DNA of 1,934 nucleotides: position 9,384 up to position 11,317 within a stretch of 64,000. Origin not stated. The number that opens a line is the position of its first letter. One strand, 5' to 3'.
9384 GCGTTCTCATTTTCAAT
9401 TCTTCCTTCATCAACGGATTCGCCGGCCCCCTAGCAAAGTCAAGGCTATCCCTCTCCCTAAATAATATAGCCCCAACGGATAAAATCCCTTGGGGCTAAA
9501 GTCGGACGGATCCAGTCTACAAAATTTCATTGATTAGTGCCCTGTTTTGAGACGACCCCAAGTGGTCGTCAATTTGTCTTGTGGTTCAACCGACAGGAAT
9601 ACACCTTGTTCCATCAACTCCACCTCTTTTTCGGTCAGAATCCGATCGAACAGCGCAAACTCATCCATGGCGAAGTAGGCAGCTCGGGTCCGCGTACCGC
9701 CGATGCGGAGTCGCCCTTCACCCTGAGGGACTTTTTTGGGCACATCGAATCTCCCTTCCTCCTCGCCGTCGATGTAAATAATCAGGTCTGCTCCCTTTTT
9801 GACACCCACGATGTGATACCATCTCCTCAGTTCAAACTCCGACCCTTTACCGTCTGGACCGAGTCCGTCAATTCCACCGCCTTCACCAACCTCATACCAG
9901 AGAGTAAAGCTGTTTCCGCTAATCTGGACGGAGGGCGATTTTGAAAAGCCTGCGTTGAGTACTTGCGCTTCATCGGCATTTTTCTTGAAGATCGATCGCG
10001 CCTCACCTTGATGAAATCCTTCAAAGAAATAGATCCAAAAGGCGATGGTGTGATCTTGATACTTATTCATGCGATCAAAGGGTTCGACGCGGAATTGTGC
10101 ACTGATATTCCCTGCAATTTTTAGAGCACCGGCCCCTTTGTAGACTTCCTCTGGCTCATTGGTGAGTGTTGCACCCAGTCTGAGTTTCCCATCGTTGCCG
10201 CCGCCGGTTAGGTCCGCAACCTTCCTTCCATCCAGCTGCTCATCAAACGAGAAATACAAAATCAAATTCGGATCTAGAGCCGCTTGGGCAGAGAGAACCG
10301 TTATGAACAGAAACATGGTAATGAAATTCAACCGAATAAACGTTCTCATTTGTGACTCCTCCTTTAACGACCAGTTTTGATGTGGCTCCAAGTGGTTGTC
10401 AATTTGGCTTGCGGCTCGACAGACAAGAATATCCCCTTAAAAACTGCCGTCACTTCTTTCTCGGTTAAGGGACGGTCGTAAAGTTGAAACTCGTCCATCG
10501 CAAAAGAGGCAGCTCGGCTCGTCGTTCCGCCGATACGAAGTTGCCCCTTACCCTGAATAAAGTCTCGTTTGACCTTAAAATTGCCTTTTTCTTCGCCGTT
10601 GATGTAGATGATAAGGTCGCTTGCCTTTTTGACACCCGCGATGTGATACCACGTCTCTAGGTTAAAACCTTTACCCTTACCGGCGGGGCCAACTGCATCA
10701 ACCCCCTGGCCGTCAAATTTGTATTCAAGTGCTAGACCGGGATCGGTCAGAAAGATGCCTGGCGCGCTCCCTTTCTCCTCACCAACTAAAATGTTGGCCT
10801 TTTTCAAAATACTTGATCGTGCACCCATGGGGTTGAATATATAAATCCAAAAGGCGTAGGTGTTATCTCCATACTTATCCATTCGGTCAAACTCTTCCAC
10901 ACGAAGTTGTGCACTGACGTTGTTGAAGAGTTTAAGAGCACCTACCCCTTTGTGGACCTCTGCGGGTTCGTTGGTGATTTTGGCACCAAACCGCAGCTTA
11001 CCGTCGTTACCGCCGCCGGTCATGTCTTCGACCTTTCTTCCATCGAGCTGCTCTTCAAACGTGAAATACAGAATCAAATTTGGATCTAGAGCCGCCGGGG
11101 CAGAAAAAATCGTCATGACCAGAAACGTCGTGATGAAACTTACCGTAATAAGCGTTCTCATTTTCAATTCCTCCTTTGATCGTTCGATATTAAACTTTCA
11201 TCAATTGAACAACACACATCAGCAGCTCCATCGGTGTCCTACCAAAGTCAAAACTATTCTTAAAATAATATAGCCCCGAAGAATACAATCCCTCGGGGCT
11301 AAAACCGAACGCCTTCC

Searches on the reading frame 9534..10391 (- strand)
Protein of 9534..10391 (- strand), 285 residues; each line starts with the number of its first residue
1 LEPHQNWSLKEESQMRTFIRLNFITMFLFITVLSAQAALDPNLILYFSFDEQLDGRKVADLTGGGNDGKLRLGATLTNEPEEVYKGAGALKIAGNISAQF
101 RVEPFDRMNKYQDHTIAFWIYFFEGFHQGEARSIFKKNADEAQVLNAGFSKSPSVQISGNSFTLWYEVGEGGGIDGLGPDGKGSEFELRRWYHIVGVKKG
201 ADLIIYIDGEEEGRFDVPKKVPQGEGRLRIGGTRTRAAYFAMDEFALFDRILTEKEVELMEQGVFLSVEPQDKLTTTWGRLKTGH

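Call 5: search_protein_families(library=pfam, proteins=[window:9534-10391:-], max_evalue=0.001)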
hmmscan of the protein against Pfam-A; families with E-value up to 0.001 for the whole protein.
window:9534-10391:- (285 aa): 1 family
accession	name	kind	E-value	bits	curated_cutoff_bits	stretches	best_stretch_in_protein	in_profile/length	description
PF13385.13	Laminin_G_3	-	1.8e-15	57.8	27.6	1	111-257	16-150/151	Concanavalin A-like lectin/glucanases superfamily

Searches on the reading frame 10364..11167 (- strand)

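Call 5: search_protein_families(library=pfam, proteins=[window:10364-11167:-], max_evalue=0.001)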
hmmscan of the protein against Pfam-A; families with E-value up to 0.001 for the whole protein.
window:10364-11167:- (267 aa): 1 family
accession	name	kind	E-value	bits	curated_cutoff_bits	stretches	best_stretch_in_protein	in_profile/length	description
PF13385.13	Laminin_G_3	-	1.3e-16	61.6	27.6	1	96-239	14-150/151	Concanavalin A-like lectin/glucanases superfamily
